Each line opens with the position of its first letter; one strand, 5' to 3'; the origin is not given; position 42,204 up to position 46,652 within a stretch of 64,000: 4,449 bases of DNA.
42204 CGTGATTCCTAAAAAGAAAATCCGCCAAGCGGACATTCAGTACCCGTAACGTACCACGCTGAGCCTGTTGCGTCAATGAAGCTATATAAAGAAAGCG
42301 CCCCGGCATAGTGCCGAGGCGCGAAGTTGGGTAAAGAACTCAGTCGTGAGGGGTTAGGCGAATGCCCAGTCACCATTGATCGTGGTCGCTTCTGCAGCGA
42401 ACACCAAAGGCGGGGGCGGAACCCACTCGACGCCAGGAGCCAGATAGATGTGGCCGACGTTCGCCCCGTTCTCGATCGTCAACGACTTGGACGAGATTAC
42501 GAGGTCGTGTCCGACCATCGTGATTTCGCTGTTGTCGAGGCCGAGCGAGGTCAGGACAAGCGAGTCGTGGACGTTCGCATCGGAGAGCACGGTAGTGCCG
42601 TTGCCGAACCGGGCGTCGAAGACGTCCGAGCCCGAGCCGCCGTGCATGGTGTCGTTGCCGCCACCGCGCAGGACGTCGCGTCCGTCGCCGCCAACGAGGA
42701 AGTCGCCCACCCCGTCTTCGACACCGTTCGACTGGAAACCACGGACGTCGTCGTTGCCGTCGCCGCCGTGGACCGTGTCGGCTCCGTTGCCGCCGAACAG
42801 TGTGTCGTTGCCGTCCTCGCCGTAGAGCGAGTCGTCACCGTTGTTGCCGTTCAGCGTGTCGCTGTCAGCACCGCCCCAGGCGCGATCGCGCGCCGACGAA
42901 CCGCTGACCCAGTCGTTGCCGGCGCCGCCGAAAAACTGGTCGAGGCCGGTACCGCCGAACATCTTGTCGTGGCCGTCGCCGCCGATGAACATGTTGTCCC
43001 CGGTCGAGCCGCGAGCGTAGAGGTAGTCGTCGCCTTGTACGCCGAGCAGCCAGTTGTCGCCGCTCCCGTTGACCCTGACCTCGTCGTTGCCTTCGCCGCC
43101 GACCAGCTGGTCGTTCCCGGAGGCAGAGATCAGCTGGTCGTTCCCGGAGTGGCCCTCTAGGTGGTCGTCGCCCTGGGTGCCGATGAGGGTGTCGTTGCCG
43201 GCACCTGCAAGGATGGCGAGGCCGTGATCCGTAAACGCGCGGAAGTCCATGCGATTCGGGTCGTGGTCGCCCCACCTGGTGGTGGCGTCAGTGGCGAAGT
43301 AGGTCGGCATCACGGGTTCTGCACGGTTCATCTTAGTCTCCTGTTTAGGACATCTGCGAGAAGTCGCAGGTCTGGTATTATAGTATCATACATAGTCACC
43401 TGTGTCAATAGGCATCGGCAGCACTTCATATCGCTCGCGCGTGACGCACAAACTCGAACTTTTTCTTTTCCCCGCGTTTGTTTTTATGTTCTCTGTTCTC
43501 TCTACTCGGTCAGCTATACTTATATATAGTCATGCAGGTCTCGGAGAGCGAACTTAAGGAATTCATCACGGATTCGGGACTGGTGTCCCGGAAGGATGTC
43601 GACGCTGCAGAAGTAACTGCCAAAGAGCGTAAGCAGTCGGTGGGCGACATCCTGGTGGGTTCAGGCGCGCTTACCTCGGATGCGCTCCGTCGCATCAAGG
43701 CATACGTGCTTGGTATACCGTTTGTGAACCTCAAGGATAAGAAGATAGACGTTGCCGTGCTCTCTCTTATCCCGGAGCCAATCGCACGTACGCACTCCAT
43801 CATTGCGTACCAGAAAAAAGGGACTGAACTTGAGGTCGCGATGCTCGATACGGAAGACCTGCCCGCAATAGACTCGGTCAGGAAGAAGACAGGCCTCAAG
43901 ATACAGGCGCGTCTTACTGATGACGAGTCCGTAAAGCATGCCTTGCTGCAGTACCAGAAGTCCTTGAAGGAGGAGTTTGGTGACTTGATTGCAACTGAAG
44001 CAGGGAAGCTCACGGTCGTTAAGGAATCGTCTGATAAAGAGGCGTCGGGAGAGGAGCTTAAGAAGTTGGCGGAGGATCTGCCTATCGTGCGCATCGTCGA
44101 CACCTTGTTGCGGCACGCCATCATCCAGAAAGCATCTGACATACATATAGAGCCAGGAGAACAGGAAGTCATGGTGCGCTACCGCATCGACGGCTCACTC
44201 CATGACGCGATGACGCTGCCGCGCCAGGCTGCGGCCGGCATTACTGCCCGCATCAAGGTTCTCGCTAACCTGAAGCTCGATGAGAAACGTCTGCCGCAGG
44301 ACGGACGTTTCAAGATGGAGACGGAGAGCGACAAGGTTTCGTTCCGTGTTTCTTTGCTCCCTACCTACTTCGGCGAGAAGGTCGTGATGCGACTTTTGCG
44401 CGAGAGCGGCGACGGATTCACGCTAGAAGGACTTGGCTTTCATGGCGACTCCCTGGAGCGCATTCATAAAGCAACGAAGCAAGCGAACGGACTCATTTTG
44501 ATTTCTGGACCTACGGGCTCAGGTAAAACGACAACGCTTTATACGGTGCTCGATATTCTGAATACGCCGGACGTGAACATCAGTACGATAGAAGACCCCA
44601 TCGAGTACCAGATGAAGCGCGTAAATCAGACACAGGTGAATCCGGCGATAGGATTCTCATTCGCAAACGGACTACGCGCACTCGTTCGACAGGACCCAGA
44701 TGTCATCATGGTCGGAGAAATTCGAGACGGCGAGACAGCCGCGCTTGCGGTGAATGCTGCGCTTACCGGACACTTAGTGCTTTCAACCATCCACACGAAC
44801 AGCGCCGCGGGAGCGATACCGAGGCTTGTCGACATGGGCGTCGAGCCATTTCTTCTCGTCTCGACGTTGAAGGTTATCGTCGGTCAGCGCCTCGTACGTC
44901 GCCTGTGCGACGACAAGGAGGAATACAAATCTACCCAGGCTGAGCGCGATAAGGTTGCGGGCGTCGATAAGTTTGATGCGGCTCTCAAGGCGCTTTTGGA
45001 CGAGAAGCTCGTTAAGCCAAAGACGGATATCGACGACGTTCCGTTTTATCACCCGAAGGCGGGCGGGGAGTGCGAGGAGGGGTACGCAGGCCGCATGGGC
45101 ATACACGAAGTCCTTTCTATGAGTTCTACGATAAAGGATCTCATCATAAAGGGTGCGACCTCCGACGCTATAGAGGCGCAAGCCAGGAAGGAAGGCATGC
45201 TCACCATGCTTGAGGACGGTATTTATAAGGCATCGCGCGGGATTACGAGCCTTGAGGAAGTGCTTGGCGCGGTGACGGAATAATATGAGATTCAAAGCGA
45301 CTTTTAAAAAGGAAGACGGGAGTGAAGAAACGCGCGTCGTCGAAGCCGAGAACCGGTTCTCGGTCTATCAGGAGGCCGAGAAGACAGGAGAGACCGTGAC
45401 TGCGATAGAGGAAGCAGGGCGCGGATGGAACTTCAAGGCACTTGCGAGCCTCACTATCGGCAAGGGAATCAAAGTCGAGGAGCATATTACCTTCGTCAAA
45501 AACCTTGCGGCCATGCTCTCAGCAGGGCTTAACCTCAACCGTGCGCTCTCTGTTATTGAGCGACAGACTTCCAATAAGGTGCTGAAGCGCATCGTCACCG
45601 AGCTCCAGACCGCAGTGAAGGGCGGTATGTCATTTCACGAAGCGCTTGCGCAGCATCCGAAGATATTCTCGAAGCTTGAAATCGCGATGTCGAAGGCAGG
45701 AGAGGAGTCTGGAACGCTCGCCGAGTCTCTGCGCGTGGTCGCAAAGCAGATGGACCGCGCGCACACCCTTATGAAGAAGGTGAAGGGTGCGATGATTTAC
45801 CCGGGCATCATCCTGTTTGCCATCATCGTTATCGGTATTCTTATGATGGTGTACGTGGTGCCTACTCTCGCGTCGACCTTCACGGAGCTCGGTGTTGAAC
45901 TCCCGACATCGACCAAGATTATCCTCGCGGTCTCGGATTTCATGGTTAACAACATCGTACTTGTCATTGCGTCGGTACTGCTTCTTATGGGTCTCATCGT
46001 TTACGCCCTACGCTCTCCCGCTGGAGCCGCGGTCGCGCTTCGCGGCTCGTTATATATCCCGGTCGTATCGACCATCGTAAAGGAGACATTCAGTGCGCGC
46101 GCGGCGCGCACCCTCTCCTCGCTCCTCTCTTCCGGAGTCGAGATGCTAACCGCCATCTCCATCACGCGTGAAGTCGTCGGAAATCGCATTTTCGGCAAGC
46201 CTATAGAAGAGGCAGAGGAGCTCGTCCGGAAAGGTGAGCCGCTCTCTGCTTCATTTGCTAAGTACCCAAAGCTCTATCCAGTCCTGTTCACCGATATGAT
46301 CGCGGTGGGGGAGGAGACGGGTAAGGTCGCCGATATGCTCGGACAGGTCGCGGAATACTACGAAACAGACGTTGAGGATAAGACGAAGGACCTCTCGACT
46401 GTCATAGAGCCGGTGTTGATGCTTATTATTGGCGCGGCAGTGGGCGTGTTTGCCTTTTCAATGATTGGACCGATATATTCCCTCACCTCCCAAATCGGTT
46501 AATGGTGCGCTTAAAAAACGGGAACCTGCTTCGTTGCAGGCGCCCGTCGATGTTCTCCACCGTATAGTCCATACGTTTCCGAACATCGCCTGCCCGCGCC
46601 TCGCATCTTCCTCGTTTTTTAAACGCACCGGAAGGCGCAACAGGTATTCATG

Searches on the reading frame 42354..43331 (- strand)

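Call 71: search_protein_families(library=pfam, proteins=[window:42354-43331:-], max_evalue=0.001)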
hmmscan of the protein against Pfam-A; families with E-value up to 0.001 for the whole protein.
window:42354-43331:- (325 aa): 1 family
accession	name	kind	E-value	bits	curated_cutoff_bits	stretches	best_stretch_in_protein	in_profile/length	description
PF00353.25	HemolysinCabind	-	6e-37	125.6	23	6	42-76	2-36/36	RTX calcium-binding nonapeptide repeat (4 copies)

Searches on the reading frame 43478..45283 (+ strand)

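Call 71: search_protein_families(library=pfam, proteins=[window:43478-45283:+], max_evalue=0.001)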
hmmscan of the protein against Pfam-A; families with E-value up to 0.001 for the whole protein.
window:43478-45283:+ (601 aa): 3 families
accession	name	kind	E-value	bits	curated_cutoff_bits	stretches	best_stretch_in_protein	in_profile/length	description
PF00437.27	T2SSE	-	8.3e-127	423.3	24.9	1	198-596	3-369/370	Type II/IV secretion system protein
PF05157.20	MshEN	-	1.4e-13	51.1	23.1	1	78-164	1-88/90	MshEN domain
PF25199.1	nSTAND_NTPase5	-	0.00025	21.3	34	1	326-377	29-82/145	Novel STAND NTPase 5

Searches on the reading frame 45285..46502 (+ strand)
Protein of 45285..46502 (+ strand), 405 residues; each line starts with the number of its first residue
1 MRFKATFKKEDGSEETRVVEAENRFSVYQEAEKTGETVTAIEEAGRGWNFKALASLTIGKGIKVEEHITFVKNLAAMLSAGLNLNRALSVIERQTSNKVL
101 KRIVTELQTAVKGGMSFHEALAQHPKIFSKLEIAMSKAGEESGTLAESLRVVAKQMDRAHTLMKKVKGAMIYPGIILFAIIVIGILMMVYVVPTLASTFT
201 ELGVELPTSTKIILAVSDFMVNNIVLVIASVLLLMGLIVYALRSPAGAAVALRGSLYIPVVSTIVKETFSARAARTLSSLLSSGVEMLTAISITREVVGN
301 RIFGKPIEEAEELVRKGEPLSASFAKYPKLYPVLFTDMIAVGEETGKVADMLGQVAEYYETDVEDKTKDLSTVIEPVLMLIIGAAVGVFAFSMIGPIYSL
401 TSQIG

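Call 71: search_protein_families(library=pfam, proteins=[window:45285-46502:+], max_evalue=0.001)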
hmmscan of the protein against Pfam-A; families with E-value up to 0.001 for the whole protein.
window:45285-46502:+ (405 aa): 2 families
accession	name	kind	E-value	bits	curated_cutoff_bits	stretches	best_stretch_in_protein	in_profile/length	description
PF00482.28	T2SSF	-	1.1e-56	190.6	25.2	2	70-193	1-125/125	Type II secretion system (T2SS), protein F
PF24164.1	TMP_N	-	0.00094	20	27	0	96-140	21-65/82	Tape measure protein N-terminal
